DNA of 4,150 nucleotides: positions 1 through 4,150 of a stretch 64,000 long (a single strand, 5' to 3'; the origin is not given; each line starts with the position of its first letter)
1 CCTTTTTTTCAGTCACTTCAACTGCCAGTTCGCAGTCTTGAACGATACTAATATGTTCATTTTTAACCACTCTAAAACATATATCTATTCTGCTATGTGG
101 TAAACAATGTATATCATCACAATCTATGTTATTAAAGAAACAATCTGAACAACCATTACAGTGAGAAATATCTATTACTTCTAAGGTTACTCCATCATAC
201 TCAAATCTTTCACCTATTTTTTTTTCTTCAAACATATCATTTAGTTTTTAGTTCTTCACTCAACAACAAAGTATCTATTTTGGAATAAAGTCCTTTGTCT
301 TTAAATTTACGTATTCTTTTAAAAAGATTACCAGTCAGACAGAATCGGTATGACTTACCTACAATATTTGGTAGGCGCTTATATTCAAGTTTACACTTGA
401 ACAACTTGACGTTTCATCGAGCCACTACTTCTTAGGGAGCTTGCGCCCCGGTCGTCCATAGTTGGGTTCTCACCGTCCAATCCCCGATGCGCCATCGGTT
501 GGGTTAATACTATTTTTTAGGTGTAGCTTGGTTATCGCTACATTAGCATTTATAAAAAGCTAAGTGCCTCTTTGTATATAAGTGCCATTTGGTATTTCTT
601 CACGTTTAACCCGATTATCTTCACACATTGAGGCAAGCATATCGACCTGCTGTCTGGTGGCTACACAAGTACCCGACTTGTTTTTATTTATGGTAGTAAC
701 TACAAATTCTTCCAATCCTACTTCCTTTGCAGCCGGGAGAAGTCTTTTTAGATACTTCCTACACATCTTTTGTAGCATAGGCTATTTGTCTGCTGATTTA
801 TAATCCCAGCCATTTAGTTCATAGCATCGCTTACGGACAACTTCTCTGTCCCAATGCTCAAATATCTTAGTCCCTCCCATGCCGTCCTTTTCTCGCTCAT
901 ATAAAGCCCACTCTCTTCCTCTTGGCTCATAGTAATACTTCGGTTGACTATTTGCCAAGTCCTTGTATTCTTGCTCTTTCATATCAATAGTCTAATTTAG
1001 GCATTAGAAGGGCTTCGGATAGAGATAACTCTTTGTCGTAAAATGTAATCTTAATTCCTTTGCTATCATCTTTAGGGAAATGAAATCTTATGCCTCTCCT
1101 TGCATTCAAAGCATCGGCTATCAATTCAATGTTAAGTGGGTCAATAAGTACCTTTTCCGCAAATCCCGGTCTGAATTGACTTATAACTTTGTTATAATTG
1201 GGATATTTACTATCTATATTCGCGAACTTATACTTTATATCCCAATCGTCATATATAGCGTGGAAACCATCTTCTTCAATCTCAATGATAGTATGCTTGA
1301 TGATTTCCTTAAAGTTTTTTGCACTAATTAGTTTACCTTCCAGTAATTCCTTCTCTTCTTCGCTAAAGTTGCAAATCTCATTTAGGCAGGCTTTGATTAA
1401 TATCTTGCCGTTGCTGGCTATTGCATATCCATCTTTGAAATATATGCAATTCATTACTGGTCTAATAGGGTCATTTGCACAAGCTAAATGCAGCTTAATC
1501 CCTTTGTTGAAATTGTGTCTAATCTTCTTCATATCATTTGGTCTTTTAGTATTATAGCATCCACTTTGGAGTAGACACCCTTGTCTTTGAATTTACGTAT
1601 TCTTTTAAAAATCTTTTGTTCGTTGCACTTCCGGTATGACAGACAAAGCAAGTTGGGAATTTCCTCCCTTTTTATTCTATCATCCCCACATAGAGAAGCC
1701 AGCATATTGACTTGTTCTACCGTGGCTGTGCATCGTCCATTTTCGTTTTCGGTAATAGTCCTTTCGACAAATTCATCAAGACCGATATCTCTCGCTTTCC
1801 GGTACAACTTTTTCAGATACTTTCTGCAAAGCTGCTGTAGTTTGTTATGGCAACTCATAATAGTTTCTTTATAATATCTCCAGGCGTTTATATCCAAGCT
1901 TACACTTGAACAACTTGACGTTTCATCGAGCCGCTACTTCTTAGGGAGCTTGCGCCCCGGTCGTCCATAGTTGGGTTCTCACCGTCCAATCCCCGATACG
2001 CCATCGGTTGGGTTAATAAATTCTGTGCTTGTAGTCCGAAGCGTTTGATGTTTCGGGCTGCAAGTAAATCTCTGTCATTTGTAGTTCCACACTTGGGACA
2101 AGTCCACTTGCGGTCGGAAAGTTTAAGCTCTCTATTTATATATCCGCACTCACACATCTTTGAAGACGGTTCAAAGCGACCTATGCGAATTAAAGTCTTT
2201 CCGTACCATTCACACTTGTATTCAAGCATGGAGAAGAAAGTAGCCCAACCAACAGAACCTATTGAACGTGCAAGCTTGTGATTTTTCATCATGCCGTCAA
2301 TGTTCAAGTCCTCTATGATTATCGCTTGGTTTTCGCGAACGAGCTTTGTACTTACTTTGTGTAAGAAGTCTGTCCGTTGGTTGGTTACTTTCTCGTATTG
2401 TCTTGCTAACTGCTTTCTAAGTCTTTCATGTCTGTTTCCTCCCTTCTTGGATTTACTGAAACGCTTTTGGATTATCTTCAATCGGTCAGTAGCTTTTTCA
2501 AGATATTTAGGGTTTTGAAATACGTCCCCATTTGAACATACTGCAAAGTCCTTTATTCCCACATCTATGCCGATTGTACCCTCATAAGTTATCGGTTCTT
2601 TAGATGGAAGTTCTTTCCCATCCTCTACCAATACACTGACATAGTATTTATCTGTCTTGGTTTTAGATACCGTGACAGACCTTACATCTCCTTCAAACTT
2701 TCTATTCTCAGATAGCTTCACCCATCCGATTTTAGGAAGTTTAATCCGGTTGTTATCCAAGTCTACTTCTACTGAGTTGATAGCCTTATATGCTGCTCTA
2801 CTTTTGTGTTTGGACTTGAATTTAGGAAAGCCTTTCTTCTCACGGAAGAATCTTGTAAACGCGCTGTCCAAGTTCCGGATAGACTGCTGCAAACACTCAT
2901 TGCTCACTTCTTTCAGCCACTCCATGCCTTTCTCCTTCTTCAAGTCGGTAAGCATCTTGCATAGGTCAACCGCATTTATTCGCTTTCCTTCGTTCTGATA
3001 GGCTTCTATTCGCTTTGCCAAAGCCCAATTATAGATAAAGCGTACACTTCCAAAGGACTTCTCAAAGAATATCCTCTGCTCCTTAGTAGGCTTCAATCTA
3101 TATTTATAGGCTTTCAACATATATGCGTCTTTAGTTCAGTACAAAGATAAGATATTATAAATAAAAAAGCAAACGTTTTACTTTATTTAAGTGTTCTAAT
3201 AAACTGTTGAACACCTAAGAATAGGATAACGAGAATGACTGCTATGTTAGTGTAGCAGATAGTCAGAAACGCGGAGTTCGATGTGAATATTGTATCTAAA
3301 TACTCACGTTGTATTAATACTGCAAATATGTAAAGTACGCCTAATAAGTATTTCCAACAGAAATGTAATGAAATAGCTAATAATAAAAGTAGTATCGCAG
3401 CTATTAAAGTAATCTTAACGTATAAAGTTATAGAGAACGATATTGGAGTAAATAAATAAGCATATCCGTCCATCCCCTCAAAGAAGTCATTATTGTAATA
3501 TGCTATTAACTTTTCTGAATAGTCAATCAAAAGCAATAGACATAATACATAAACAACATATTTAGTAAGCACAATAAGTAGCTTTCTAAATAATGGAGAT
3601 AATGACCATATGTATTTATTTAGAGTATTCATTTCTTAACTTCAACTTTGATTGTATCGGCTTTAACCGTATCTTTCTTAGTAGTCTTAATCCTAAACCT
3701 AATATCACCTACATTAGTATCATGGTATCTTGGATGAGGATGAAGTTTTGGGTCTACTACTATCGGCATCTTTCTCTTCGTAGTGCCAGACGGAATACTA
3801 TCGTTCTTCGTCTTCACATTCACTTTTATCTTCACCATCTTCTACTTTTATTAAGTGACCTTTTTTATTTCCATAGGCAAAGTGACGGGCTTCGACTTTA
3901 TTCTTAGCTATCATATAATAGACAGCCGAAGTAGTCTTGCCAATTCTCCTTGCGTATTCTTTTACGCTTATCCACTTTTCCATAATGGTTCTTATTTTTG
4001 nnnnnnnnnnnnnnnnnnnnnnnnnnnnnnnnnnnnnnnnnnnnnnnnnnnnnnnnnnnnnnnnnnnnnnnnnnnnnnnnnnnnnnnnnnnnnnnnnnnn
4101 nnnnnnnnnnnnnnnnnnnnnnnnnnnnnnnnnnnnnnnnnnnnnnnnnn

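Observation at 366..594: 213-bp protein-less element carrying a near-identical copy of the TnpB-1 3' end (omegaRNA region) splits a phage gene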

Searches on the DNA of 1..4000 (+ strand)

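Call 8: search_dna_similar(query=window:1-4000:+, collection=phages, mode=near, max_rows=30)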
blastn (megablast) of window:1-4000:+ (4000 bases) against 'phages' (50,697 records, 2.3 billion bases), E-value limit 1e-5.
Records with a match: 1; places in all: 4; records where one place covers at least 80% of the query: 0.
Best place of each record, by identity: 95-99% 1.
By first word of the organism name: Bacteroides 1.
By host as written in the record: Bacteroides uniformis MB20-41 1.
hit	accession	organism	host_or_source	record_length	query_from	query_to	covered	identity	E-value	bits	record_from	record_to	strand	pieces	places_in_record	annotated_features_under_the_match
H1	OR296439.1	Bacteroides phage C3_41T2LP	Bacteroides uniformis MB20-41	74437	1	4000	70%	97.4%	0e+0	4744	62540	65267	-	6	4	DNA polymerase III subunit beta promoting factor | DNA-dependent RNA polymerase | hypothetical protein (x5) | DNA binding protein | deoxyuridine 5'-triphosphate nucleotidohydrolase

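Call 9: get_annotated_region(hit=H1, flank=3000)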
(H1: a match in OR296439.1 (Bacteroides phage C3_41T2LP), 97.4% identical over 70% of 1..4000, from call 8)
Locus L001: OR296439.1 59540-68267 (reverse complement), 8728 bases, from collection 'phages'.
description: Bacteroides phage C3_41T2LP, complete genome.
organism: Bacteroides phage C3_41T2LP (NCBI taxid 3070809)
taxonomy: Viruses; Duplodnaviria; Heunggongvirae; Uroviricota; Caudoviricetes
host: Bacteroides uniformis MB20-41; source: phage plaques of the host; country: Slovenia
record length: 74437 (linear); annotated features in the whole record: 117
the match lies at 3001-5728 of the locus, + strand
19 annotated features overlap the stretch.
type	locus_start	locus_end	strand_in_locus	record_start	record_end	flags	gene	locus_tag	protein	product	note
CDS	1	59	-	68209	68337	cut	-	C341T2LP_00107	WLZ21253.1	hypothetical protein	-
CDS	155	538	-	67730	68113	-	-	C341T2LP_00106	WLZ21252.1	single stranded DNA binding replication protein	-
CDS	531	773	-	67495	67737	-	-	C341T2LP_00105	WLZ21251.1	hypothetical protein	-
CDS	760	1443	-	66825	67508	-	-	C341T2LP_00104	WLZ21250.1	hypothetical protein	-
CDS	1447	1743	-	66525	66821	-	-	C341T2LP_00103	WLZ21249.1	hypothetical protein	-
CDS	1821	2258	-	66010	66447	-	-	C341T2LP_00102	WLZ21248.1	hypothetical protein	-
CDS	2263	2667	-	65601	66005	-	-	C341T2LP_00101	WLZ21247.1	YopX protein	-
CDS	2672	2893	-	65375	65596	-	-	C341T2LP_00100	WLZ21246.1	hypothetical protein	-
CDS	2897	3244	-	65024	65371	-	-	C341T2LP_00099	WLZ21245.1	hypothetical protein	-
CDS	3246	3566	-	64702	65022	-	-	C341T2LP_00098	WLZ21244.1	hypothetical protein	-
CDS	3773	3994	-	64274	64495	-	-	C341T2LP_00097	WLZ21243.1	hypothetical protein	-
CDS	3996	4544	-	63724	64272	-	-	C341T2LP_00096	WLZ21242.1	DNA polymerase III subunit beta promoting factor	DNA polymerase III subunit beta promoting factor, transferase.05A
CDS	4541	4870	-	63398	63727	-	-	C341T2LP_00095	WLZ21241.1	hypothetical protein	-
CDS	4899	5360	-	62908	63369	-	-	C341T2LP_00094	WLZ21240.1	DNA-dependent RNA polymerase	-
CDS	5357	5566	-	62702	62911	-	-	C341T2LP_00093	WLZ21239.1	hypothetical protein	-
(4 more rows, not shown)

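Call 72: search_dna_similar(query=window:366-594:-, collection=phages, mode=distant, max_rows=30)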
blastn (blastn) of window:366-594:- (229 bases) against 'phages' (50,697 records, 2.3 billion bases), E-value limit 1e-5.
Records with a match: 1; places in all: 4; records where one place covers at least 80% of the query: 1.
Best place of each record, by identity: 90-95% 1.
By first word of the organism name: Bacteroides 1.
By host as written in the record: Bacteroides uniformis MB20-41 1.
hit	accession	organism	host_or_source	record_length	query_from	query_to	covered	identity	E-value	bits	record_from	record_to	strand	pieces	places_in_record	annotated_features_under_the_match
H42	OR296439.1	Bacteroides phage C3_41T2LP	Bacteroides uniformis MB20-41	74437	9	222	93%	91.8%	2e-84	317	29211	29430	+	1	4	none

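Call 87: search_rna_families(source=window, start=300, end=2100, threshold=evalue, max_evalue=5)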
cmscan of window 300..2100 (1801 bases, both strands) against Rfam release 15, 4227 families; matches with E-value up to 5: 3.
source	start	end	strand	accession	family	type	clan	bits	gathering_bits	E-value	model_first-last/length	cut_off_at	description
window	973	1034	-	RF02475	GlsR6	Gene; snRNA; snoRNA; CD-box;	-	23.1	75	0.014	1-59/59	no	Small nucleolar RNA GlsR6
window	2015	2074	-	RF03483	MIR319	Gene; miRNA;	-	19.8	54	0.55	1-92/92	no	MIR319 microRNA precursor family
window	718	787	+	RF03858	mir-1991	Gene; miRNA;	-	18.9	66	2.8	1-66/66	no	mir-1991 microRNA precursor family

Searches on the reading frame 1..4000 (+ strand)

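Call 79: search_protein_families(library=phrogs, proteins=[L001:3249-3566:-], max_evalue=0.001)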
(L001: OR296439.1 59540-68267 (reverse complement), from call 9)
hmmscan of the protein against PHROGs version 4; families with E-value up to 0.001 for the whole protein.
L001:3249-3566:- (106 aa): 0 families

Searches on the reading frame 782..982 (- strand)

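Call 16: search_protein_families(library=pfam, proteins=[window:782-982:-], max_evalue=0.01)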
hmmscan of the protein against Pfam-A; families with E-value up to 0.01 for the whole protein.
window:782-982:- (66 aa): 0 families

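Call 79: search_protein_families(library=phrogs, proteins=[window:785-982:-], max_evalue=0.001)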
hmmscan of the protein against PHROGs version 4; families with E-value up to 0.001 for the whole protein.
window:785-982:- (66 aa): 1 family
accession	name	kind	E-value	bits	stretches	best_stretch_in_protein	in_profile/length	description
phrog_27435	-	unknown function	1.8e-17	64.3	1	11-63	5-59/62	-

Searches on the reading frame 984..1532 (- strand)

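Call 16: search_protein_families(library=pfam, proteins=[window:984-1532:-], max_evalue=0.01)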
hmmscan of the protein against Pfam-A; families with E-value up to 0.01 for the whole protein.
window:984-1532:- (182 aa): 0 families

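Call 79: search_protein_families(library=phrogs, proteins=[window:987-1532:-], max_evalue=0.001)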
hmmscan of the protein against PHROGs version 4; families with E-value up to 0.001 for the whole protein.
window:987-1532:- (182 aa): 2 families
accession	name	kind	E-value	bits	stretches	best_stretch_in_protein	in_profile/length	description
phrog_947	-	DNA, RNA and nucleotide metabolism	9.8e-09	35.6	1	16-120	144-249/368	DNA polymerase processivity factor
phrog_3007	-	DNA, RNA and nucleotide metabolism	2.1e-06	28.7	1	16-144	14-145/190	RusA-like Holliday junction resolvase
